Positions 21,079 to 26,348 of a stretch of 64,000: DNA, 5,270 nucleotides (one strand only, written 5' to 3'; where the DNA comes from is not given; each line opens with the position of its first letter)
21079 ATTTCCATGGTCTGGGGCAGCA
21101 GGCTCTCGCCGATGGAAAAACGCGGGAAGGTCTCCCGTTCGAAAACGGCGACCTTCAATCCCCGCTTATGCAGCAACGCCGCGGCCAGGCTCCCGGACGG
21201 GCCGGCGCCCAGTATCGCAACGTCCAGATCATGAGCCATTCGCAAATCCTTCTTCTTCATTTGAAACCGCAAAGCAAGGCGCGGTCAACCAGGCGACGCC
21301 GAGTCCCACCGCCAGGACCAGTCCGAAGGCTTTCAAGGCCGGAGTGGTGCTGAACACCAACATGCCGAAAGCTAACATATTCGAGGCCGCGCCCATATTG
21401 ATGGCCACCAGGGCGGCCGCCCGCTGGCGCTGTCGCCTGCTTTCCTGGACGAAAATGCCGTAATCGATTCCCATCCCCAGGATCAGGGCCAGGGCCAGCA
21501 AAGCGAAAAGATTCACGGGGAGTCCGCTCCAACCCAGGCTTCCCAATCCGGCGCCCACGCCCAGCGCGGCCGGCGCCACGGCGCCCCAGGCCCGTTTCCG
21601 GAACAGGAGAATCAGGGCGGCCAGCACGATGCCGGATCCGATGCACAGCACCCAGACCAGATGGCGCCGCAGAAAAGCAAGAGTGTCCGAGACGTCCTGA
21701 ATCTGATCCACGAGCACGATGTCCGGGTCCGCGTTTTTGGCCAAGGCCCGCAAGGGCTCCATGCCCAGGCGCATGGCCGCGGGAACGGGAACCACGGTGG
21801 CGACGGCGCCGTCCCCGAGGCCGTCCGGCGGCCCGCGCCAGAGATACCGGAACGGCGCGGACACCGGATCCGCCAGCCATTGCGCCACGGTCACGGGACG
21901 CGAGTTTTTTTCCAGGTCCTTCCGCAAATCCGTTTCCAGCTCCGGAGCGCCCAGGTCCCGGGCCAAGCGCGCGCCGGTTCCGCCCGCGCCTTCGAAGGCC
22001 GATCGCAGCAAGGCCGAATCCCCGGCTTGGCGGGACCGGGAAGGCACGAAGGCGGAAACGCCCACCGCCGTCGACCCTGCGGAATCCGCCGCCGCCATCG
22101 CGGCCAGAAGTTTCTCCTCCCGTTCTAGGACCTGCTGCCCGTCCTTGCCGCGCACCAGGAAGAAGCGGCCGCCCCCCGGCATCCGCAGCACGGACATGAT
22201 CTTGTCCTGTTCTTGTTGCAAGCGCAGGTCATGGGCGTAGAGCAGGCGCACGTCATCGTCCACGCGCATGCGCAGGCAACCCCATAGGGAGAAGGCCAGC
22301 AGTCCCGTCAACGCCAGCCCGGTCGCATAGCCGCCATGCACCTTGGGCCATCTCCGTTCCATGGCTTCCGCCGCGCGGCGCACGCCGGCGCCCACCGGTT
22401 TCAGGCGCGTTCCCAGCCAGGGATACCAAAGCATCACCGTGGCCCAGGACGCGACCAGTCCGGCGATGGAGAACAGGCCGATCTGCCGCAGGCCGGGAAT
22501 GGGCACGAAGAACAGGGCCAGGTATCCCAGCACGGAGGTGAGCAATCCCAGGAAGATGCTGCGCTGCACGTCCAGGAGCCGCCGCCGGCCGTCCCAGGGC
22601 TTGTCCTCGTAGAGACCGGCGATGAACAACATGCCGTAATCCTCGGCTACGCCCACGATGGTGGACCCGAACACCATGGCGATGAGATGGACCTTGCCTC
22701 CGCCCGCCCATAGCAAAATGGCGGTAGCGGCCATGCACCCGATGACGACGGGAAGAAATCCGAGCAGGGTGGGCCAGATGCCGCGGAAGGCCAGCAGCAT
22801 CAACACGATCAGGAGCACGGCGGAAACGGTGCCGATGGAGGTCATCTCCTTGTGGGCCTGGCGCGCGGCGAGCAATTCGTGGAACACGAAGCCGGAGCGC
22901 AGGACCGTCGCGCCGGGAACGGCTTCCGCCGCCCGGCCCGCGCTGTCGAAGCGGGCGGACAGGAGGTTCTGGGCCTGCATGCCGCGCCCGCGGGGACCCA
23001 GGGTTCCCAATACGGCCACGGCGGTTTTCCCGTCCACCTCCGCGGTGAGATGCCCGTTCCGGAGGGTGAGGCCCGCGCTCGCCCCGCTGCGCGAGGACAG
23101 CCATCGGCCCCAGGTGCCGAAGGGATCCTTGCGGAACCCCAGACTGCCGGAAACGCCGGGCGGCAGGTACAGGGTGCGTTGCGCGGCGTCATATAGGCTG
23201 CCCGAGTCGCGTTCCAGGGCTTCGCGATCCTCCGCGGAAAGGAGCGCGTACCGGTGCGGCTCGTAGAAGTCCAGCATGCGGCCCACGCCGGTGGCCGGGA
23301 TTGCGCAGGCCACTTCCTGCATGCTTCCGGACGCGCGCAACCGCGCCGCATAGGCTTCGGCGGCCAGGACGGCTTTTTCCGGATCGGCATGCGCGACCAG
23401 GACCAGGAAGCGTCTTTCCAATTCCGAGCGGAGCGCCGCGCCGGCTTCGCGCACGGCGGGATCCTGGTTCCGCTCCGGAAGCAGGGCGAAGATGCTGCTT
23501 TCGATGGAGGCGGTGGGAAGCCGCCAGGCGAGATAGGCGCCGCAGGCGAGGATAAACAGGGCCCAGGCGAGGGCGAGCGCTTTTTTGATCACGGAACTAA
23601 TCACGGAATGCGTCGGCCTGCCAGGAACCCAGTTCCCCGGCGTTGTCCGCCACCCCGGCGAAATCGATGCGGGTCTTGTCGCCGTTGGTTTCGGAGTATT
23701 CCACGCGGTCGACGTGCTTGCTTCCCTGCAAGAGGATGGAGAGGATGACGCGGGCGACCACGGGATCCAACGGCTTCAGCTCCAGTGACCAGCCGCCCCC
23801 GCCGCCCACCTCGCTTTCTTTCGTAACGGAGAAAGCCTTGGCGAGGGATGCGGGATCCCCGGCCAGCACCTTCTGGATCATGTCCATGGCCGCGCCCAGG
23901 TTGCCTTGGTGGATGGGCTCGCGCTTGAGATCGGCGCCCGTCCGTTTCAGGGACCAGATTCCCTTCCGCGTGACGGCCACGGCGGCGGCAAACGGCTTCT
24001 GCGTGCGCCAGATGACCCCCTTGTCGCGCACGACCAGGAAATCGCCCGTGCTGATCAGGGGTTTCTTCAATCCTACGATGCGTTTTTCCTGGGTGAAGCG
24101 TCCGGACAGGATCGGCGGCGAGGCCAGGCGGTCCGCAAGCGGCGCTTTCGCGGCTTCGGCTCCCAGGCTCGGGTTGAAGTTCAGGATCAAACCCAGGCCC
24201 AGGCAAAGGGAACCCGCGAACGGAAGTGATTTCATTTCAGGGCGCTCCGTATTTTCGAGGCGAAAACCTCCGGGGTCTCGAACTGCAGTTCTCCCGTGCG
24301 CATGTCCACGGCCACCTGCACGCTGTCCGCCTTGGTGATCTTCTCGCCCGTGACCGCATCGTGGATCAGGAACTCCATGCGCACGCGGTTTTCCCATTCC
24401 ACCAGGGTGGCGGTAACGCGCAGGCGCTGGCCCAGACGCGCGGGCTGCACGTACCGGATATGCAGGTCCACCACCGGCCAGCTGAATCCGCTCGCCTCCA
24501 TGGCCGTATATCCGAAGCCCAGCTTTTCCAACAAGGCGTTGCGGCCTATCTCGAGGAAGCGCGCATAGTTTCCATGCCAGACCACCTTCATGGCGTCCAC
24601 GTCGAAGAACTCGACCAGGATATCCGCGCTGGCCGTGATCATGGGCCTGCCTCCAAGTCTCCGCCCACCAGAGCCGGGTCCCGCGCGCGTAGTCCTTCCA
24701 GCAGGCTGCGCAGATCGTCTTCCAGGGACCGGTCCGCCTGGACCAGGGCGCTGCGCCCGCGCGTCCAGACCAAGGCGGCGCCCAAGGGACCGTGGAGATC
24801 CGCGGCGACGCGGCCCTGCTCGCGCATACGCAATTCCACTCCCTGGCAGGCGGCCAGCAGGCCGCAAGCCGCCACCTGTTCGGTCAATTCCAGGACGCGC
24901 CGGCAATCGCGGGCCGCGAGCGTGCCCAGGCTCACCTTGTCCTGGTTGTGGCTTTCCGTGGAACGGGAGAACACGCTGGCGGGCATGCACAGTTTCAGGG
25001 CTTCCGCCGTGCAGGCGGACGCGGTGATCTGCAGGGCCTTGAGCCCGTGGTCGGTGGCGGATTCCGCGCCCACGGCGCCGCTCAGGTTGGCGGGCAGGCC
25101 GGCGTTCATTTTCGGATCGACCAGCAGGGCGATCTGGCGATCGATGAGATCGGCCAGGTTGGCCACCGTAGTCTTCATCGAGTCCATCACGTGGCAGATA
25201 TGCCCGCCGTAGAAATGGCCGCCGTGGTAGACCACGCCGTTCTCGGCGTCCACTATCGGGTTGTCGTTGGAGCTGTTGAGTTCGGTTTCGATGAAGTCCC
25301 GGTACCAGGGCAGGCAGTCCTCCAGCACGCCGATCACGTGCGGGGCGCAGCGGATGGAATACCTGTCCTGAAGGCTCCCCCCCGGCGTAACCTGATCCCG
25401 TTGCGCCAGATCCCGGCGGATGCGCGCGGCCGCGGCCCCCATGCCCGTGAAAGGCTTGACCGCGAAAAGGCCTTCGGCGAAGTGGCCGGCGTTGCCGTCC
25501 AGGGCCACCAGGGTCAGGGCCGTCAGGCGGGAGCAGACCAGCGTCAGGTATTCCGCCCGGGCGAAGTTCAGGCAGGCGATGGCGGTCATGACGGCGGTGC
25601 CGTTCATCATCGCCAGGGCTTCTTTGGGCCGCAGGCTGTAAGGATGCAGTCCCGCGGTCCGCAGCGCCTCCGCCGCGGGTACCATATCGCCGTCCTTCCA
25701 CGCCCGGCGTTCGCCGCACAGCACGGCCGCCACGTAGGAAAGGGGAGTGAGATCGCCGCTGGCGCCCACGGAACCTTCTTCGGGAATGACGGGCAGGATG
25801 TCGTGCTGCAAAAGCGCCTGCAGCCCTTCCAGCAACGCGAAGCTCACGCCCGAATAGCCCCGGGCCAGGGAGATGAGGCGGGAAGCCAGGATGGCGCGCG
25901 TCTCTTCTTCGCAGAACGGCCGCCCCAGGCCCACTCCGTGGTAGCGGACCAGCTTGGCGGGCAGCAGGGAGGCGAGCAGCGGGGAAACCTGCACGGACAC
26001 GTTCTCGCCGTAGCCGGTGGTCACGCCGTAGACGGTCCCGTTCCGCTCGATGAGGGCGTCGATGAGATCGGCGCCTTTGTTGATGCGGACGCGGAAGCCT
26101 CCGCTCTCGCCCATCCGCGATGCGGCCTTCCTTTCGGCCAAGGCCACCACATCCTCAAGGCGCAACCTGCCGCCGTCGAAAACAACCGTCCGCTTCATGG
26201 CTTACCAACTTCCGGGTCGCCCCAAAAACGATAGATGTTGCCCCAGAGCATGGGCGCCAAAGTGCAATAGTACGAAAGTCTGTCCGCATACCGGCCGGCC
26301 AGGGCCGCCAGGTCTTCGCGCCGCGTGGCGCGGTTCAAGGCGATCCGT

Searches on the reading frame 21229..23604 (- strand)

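Call 23: search_protein_families(library=pfam, proteins=[window:21229-23604:-], max_evalue=0.0001)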
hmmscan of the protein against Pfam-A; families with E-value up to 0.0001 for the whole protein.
window:21229-23604:- (791 aa): 1 family
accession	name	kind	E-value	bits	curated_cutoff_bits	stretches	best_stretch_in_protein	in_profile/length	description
PF03176.21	MMPL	-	2.7e-08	33.6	20.5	1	208-421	96-321/333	MMPL family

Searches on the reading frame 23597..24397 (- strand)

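Call 23: search_protein_families(library=pfam, proteins=[window:23597-24397:-], max_evalue=0.0001)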
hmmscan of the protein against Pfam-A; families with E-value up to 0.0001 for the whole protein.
window:23597-24397:- (266 aa): 2 families
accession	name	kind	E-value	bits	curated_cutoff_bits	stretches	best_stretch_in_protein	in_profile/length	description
PF03548.22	LolA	-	6.9e-08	32.8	23.6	1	97-253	6-155/165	Outer membrane lipoprotein carrier protein LolA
PF19574.5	LolA_3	-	2.2e-07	30.8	23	1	89-256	14-179/192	Outer membrane lipoprotein carrier protein LolA-like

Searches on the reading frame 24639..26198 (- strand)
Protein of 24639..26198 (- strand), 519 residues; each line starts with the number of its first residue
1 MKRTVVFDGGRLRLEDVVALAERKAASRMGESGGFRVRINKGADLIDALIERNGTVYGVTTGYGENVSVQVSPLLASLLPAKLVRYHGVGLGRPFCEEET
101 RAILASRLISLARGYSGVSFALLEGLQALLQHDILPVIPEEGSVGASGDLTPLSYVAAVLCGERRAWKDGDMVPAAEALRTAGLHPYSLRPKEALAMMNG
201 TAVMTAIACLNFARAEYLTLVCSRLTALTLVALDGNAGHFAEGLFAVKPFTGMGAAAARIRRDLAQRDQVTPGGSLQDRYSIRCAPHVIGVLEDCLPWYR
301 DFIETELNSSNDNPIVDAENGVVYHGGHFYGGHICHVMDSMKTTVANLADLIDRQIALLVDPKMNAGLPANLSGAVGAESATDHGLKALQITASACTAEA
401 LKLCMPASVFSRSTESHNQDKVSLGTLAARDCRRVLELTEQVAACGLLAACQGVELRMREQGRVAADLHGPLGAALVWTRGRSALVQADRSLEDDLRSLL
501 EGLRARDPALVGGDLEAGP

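Call 23: search_protein_families(library=pfam, proteins=[window:24639-26198:-], max_evalue=0.0001)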
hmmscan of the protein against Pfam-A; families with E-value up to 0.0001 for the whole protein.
window:24639-26198:- (519 aa): 1 family
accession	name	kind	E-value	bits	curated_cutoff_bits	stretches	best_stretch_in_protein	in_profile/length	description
PF00221.24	Lyase_aromatic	-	1.2e-150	502.8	27.3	1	12-463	1-455/466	Aromatic amino acid lyase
